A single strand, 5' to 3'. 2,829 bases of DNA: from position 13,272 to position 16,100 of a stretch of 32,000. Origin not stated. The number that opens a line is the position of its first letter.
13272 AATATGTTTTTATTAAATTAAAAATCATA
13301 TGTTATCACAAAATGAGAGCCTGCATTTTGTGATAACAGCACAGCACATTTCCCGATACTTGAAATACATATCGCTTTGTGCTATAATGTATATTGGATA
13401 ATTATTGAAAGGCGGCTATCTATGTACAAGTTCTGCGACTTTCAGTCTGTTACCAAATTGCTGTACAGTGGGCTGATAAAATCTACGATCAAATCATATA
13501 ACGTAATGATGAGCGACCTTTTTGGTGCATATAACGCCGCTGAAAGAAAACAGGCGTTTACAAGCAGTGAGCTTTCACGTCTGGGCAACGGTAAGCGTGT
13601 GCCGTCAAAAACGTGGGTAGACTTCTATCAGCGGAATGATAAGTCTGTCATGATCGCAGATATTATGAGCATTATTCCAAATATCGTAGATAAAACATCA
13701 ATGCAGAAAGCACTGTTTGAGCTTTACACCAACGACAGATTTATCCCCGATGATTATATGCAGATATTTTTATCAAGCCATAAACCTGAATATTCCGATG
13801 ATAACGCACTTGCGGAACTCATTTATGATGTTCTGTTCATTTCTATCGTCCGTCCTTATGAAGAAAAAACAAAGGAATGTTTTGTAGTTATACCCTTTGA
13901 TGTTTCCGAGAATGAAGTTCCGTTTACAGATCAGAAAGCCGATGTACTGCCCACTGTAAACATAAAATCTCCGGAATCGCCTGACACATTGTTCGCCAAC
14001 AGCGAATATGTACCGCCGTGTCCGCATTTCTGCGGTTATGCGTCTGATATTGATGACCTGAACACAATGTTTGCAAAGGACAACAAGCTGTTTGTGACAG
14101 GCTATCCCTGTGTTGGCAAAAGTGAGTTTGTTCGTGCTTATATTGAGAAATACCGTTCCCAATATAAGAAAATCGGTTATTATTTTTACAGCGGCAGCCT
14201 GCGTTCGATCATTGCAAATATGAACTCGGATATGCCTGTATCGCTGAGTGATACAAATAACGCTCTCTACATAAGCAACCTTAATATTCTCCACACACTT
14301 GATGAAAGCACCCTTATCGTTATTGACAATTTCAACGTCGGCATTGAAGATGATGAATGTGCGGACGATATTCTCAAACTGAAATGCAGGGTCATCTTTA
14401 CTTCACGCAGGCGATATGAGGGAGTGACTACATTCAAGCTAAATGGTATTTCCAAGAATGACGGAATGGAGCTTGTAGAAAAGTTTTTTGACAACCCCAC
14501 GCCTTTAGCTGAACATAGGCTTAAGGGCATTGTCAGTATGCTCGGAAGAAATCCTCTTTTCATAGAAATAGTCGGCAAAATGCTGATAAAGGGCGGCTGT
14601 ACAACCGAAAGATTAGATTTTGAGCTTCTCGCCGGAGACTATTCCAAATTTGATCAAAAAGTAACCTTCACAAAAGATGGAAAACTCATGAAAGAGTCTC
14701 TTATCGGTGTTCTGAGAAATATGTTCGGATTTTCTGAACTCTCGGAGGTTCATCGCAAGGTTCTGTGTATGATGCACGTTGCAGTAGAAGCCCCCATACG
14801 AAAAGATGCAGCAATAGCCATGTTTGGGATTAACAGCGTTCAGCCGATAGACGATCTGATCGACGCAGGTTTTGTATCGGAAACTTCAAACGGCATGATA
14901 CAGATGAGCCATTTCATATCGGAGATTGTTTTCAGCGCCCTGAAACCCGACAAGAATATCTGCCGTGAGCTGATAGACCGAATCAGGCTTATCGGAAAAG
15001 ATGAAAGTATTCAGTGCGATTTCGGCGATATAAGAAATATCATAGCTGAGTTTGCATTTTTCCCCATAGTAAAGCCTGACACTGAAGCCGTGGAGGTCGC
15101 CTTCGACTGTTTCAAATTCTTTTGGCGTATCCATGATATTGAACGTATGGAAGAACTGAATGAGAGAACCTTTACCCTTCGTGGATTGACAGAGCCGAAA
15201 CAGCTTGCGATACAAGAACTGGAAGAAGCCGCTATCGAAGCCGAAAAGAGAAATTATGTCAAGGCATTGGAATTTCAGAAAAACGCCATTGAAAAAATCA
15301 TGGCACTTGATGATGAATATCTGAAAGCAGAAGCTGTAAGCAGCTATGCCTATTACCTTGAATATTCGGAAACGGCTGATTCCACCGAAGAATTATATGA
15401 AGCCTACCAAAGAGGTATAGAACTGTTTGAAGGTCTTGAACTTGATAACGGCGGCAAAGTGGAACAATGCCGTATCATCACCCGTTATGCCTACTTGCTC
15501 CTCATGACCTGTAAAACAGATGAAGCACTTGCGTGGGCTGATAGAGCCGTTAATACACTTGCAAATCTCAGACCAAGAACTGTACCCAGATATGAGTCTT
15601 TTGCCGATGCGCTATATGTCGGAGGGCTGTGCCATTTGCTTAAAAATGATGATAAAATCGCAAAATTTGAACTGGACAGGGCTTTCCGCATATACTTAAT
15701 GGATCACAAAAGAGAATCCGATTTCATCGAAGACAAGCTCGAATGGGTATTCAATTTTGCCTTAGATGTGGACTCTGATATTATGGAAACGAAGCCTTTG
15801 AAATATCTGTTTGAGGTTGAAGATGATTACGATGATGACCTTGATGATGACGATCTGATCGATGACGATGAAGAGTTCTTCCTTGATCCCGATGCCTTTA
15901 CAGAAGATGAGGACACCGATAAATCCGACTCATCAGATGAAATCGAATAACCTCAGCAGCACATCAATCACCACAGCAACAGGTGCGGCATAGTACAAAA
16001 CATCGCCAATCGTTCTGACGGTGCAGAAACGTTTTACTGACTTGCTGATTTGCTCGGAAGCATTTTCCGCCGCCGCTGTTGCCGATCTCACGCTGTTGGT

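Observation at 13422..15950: Orphan STAND NTPase with an unassigned N-terminal domain and poly-acidic tail carried as element cargo: candidate undescribed Avs-like defence sensor or element-encoded signal switch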

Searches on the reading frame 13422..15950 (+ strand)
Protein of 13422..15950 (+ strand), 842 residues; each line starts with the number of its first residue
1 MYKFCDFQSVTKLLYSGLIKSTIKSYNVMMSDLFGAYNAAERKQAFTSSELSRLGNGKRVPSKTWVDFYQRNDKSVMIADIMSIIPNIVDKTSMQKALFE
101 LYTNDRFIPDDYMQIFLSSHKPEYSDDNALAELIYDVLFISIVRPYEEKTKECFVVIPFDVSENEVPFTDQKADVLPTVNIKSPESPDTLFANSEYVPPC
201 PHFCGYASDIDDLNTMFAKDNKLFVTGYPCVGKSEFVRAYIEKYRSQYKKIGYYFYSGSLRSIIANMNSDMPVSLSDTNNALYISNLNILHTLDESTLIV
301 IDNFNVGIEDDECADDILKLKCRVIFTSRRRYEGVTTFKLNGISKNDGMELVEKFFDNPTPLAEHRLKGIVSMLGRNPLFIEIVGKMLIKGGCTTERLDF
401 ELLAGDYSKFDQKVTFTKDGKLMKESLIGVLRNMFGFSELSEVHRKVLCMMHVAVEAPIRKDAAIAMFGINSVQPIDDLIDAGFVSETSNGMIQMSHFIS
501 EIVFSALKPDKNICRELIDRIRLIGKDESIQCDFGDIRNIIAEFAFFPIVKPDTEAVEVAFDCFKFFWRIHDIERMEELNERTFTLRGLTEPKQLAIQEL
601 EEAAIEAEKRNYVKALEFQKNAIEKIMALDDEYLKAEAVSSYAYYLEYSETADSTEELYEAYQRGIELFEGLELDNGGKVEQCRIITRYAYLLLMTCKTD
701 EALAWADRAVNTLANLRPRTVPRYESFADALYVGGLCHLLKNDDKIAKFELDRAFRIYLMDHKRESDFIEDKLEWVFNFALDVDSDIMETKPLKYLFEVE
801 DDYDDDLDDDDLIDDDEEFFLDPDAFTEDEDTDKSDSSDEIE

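Call 4: search_protein_families(library=pfam, proteins=[window:13422-15950:+], max_evalue=1)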
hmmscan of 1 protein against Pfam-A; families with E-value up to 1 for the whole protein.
window:13422-15950:+ (842 aa): 2 families
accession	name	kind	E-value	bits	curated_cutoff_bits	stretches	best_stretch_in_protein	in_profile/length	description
PF13401.12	AAA_22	-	0.065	14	27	1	223-304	8-93/130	AAA domain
PF24883.2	NPHP3_N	-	0.11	13.2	24.8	1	221-258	23-60/164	Nephrocystin 3, N-terminal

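Call 5: search_protein_families(library=padloc, proteins=[window:13422-15950:+], max_evalue=1)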
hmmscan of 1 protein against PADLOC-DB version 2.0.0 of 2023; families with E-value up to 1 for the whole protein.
window:13422-15950:+ (842 aa): 1 family
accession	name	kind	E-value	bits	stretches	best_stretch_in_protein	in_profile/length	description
PDLC04140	mad8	-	0.0063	14.1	1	210-259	17-68/314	mads_8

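Call 6: find_homologous_proteins(query=window:13422-15950:+)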
Query window:13422-15950:+ (842 aa): 58 proteins with E <= 0.001 among 8000 candidates.
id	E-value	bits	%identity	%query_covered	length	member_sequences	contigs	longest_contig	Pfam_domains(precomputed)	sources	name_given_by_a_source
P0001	0.0e+0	1754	92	98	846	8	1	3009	-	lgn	-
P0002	0.0e+0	1703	89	100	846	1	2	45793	-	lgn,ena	-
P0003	0.0e+0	1701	90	100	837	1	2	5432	-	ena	-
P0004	0.0e+0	1698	90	95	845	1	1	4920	-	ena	-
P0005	0.0e+0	1695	89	98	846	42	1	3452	-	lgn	-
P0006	0.0e+0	1679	90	95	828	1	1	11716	-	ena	-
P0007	0.0e+0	1670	90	95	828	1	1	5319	-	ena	-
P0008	0.0e+0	1665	86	100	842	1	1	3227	-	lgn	-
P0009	0.0e+0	1663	88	98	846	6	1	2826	-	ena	-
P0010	0.0e+0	1650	90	95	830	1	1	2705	-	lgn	-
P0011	0.0e+0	1649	86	98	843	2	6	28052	-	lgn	-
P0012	0.0e+0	1647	86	98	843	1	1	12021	-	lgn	-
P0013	0.0e+0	1646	86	98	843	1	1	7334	-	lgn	-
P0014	0.0e+0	1634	88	95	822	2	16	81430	-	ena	-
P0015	0.0e+0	1627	88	96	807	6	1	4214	-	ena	-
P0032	1.4e-201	690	44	95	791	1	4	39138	PF13401.13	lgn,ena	-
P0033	1.6e-125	439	34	94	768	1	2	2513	PF13424.13,PF13401.13,PF13191.13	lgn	-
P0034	2.4e-103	365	32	94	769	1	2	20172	PF05729.19,PF20703.4,PF13191.13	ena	-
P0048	7.6e-78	281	31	70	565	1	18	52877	PF13191.13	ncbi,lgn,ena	-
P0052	5.9e-43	166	27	61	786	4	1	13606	PF25201.1,PF20703.4,PF01637.25,PF00931.29,PF13191.13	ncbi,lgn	-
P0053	8.4e-38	149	25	69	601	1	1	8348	PF25201.1,PF13424.13,PF20703.4,PF01637.25,PF00931.29,PF13191.13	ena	-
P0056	1.6e-35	141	24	62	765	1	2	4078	PF13424.13,PF00931.29,PF13191.13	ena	-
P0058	7.1e-13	66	24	59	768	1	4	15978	PF00515.35,PF13424.13,PF13676.12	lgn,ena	-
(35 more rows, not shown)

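Call 7: search_protein_families(library=ncbifam, proteins=[window:13422-15950:+], max_evalue=1)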
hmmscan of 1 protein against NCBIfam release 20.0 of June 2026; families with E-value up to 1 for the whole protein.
window:13422-15950:+ (842 aa): 1 family
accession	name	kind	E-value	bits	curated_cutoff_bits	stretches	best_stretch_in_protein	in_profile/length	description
NF040586.1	FxSxx_TPR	equivalog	1.6e-05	23.6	300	1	201-390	6-197/830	FxSxx-COOH system tetratricopeptide repeat protein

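Call 8: search_solved_structures(query=window:13422-15950:+, max_evalue=10)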
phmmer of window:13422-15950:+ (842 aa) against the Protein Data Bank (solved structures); distinct sequences matched with E-value up to 10: 0.

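Call 11: search_protein_families(library=pfam, proteins=[P0052, P0053, P0058, P0034, P0032, P0056], max_evalue=0.01)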
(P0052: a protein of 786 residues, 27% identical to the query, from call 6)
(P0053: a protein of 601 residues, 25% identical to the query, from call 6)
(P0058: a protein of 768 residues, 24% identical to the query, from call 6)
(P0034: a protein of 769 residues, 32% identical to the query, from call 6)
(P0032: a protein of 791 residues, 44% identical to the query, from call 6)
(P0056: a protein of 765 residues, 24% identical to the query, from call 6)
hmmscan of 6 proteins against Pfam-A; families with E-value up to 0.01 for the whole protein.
P0052 (786 aa): 8 families
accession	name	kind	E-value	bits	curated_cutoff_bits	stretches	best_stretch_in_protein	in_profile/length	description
PF13191.12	AAA_16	-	4.9e-07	30.8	32.6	1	181-282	2-142/167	AAA ATPase domain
PF20703.3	nSTAND1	-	1.7e-06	28.3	27.1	1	179-283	14-126/379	Novel STAND NTPase 1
PF00931.28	NB-ARC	-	5e-06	26.4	23.5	1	199-308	19-138/248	NB-ARC domain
PF01637.24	ATPase_2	-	8.8e-06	26.1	33.2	1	181-259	1-74/225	ATPase domain predominantly from Archaea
PF25201.1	nSTAND6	-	2e-05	25.1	27.7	1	182-243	2-68/148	Novel STAND NTPase 6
PF13173.12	AAA_14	-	0.00019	21.9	27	1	201-305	5-97/129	AAA domain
PF13401.12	AAA_22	-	0.00023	21.9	27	1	202-283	9-95/130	AAA domain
PF17874.7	TPR_MalT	-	0.0025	17.6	45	1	552-651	54-155/336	MalT-like TPR region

P0053 (601 aa): 11 families
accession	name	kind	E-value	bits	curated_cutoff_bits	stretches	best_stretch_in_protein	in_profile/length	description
PF13424.12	TPR_12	-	1.3e-12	48.1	30.1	2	494-563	6-76/77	Tetratricopeptide repeat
PF13191.12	AAA_16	-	6.9e-08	33.6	32.6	1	12-87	2-96/167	AAA ATPase domain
PF20703.3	nSTAND1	-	7.6e-07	29.5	27.1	1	10-176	14-198/379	Novel STAND NTPase 1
PF01637.24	ATPase_2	-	7.8e-07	29.6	33.2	1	12-68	1-59/225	ATPase domain predominantly from Archaea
PF25201.1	nSTAND6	-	4.6e-06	27.2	27.7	1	14-54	3-43/148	Novel STAND NTPase 6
PF00931.28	NB-ARC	-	2.7e-05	24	23.5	1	18-139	4-138/248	NB-ARC domain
PF20720.3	nSTAND3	-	9.6e-05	22.6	27.2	1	18-73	6-61/155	Novel STAND NTPase 3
PF13401.12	AAA_22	-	0.0005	20.8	27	1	32-112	8-93/130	AAA domain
PF13238.12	AAA_18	-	0.0049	17.8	29.4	0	32-114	1-82/128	AAA domain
PF13173.12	AAA_14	-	0.0082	16.6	27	0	32-127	5-86/129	AAA domain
PF13207.12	AAA_17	-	0.0093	16.7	27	0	35-134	1-101/136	AAA domain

P0058 (768 aa): 16 families
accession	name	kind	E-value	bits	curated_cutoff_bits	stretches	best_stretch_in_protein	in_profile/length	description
PF13424.12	TPR_12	-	6.6e-20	71.5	30.1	3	677-748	2-73/77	Tetratricopeptide repeat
PF13676.11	TIR_2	-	1.2e-13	52.1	28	1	8-126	2-118/122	TIR domain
PF00515.34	TPR_1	-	1.5e-07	31.4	27.8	1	639-666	2-29/34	Tetratricopeptide repeat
PF00931.28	NB-ARC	-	1.1e-06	28.6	23.5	1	173-391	8-240/248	NB-ARC domain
PF13181.12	TPR_8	-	6.6e-05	23.2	25.7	0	640-666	3-29/34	Tetratricopeptide repeat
PF24885.1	TPR_NPHP3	-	6.6e-05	22.8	100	1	652-750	76-171/239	Nephrocystin-3 TPR domain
PF13191.12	AAA_16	-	7.2e-05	23.8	32.6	1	163-281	2-152/167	AAA ATPase domain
PF14559.12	TPR_19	-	0.00049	20.8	25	0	653-705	6-52/68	Tetratricopeptide repeat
PF07719.23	TPR_2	-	0.00094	19.6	27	0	723-747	4-28/34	Tetratricopeptide repeat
PF25201.1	nSTAND6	-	0.002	18.6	27.7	1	165-204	3-42/148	Novel STAND NTPase 6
PF01582.25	TIR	-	0.0032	17.7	21.3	1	8-93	5-93/179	TIR domain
PF13174.12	TPR_6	-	0.0033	18.4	26.3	0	636-668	5-30/33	Tetratricopeptide repeat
PF13238.12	AAA_18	-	0.0037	18.2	29.4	0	183-278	1-88/128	AAA domain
PF08937.16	ThsB_TIR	-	0.0064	17.3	21.2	0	37-97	38-96/100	Thoeris protein ThsB, TIR-like domain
PF20703.3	nSTAND1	-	0.007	16.5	27.1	0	162-206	15-59/379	Novel STAND NTPase 1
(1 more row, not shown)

P0034 (769 aa): 10 families
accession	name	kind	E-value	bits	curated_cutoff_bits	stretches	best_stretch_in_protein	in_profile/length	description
PF13191.12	AAA_16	-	1.7e-07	32.3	32.6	1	180-252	2-85/167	AAA ATPase domain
PF20703.3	nSTAND1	-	1.1e-05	25.7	27.1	1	178-216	14-52/379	Novel STAND NTPase 1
PF05729.18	NACHT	-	1.8e-05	25.1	26.7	1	198-286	1-96/167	NACHT domain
PF13401.12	AAA_22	-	2.6e-05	25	27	1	198-281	6-94/130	AAA domain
PF13424.12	TPR_12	-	3.4e-05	24.4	30.1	1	579-643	9-75/77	Tetratricopeptide repeat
PF01637.24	ATPase_2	-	0.00025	21.3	33.2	1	180-234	1-56/225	ATPase domain predominantly from Archaea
PF13173.12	AAA_14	-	0.0018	18.7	27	1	197-303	2-96/129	AAA domain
PF25201.1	nSTAND6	-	0.0024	18.4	27.7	1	182-221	3-42/148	Novel STAND NTPase 6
PF20720.3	nSTAND3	-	0.0052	16.9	27.2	0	186-227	6-48/155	Novel STAND NTPase 3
PF10345.15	Cohesin_load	-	0.0055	15.6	25.8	1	564-643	480-558/585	Cohesin loading factor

P0032 (791 aa): 6 families
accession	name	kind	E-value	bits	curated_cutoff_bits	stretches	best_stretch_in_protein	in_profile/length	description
PF13401.12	AAA_22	-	1.4e-05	25.9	27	1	201-301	5-107/130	AAA domain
PF13173.12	AAA_14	-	0.00012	22.5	27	0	202-308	3-96/129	AAA domain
PF13238.12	AAA_18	-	0.0032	18.4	29.4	0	204-295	1-90/128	AAA domain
PF13424.12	TPR_12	-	0.0051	17.4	30.1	1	580-631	3-56/77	Tetratricopeptide repeat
PF01926.29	MMR_HSR1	-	0.0061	17.1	21.9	0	204-299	2-100/113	50S ribosome-binding GTPase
PF03266.21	NTPase_1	-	0.0061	16.9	23.9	0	203-231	1-30/168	NTPase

P0056 (765 aa): 12 families
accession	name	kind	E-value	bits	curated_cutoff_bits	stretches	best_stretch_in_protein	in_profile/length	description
PF00931.28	NB-ARC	-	7.9e-08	32.3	23.5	1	186-380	2-222/248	NB-ARC domain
PF13424.12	TPR_12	-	4.3e-07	30.5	30.1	1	595-643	23-71/77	Tetratricopeptide repeat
PF13191.12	AAA_16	-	1.7e-06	29.1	32.6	1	182-263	2-93/167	AAA ATPase domain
PF13401.12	AAA_22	-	2.7e-05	24.9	27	1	202-284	8-95/130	AAA domain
PF13181.12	TPR_8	-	0.00027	21.3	25.7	1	618-644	2-28/34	Tetratricopeptide repeat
PF20720.3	nSTAND3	-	0.00034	20.8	27.2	1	191-243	9-61/155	Novel STAND NTPase 3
PF20703.3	nSTAND1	-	0.0011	19.2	27.1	1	180-321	14-173/379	Novel STAND NTPase 1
PF01637.24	ATPase_2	-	0.0012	19.1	33.2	0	182-234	1-55/225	ATPase domain predominantly from Archaea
PF13238.12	AAA_18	-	0.0016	19.3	29.4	1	202-285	1-83/128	AAA domain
PF25201.1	nSTAND6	-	0.0019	18.7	27.7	1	184-223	3-42/148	Novel STAND NTPase 6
PF24883.2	NPHP3_N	-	0.0022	18.7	24.8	1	179-233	3-56/164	Nephrocystin 3, N-terminal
PF00004.35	AAA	-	0.0024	18.7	21.2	1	202-288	1-72/131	ATPase family associated with various cellular activities (AAA)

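Call 20: find_encoding_contigs(protein=P0014, flank=10000, max_places=3)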
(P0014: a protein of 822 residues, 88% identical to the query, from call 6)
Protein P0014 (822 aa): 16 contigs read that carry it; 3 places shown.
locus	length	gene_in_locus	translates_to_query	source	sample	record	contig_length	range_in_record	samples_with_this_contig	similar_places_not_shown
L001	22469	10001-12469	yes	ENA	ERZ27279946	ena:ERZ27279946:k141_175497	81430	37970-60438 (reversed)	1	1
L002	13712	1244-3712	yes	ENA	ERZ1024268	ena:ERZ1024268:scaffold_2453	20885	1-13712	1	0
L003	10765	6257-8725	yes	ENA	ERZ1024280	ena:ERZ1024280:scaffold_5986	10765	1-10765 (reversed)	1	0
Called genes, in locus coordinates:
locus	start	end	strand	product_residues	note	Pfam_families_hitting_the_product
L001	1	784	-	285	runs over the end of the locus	-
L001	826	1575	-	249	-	-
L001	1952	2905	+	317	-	PF12784:PDDEXK_2 (weak)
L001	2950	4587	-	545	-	PF00239:Resolvase, PF07508:Recombinase, PF13408:Zn_ribbon_recom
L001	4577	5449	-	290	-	PF07508:Recombinase (weak)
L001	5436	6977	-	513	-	PF00239:Resolvase, PF07508:Recombinase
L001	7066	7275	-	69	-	-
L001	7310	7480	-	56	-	-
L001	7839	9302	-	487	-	PF19263:DUF5906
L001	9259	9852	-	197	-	PF01807:Zn_ribbon_DnaG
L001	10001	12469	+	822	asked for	-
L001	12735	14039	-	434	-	PF03432:Relaxase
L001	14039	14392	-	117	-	PF21983:NikA-like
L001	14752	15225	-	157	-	-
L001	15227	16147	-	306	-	PF17989:ALP_N, PF21522:MreB-like_C (weak)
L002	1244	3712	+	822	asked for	-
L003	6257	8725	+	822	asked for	-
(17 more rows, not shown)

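Call 21: find_encoding_contigs(protein=P0032, flank=10000, max_places=2)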
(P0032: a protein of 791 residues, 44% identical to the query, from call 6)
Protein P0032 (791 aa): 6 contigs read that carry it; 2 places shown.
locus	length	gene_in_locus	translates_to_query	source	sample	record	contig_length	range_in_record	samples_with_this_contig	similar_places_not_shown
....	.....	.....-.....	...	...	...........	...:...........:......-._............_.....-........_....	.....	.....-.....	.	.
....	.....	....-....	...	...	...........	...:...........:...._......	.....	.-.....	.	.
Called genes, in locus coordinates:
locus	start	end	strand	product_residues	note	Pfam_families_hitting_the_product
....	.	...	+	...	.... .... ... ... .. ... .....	-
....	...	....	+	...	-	-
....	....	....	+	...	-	-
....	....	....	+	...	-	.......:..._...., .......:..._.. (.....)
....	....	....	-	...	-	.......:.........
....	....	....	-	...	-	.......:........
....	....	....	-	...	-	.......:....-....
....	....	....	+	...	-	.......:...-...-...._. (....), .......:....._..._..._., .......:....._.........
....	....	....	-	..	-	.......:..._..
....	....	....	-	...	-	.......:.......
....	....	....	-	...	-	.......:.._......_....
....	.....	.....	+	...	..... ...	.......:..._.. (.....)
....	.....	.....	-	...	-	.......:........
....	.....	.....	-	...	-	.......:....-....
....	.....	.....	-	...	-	-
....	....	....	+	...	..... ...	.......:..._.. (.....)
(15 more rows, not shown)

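Call 22: find_encoding_contigs(protein=P0034, flank=10000, max_places=2)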
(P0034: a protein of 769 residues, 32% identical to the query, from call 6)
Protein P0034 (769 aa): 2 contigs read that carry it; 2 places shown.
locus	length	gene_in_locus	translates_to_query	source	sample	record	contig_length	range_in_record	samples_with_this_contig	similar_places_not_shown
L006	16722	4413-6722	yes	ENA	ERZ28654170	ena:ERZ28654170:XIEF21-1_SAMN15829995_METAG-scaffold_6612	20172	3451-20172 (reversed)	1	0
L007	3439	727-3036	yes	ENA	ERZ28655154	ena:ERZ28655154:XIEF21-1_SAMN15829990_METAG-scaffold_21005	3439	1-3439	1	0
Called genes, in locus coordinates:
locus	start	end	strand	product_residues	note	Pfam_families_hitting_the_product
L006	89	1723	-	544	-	PF00239:Resolvase, PF07508:Recombinase, PF13408:Zn_ribbon_recom, PF14287:DUF4368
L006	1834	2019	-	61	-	-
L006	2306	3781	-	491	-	PF19263:DUF5906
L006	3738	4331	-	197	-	PF01807:Zn_ribbon_DnaG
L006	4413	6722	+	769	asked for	PF13191:AAA_16 (weak), PF20703:nSTAND1 (faint), PF05729:NACHT (faint)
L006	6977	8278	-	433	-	PF03432:Relaxase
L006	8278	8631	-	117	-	PF21983:NikA-like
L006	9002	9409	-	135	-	-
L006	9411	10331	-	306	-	PF17989:ALP_N, PF21522:MreB-like_C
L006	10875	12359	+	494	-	PF13589:HATPase_c_3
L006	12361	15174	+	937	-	PF10593:Z1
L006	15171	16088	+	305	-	PF14390:DUF4420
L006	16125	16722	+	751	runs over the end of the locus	PF22879:AIPR_N, PF10592:AIPR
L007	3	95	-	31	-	?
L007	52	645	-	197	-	PF01807:Zn_ribbon_DnaG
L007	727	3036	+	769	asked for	PF13191:AAA_16 (weak), PF20703:nSTAND1 (faint), PF05729:NACHT (faint)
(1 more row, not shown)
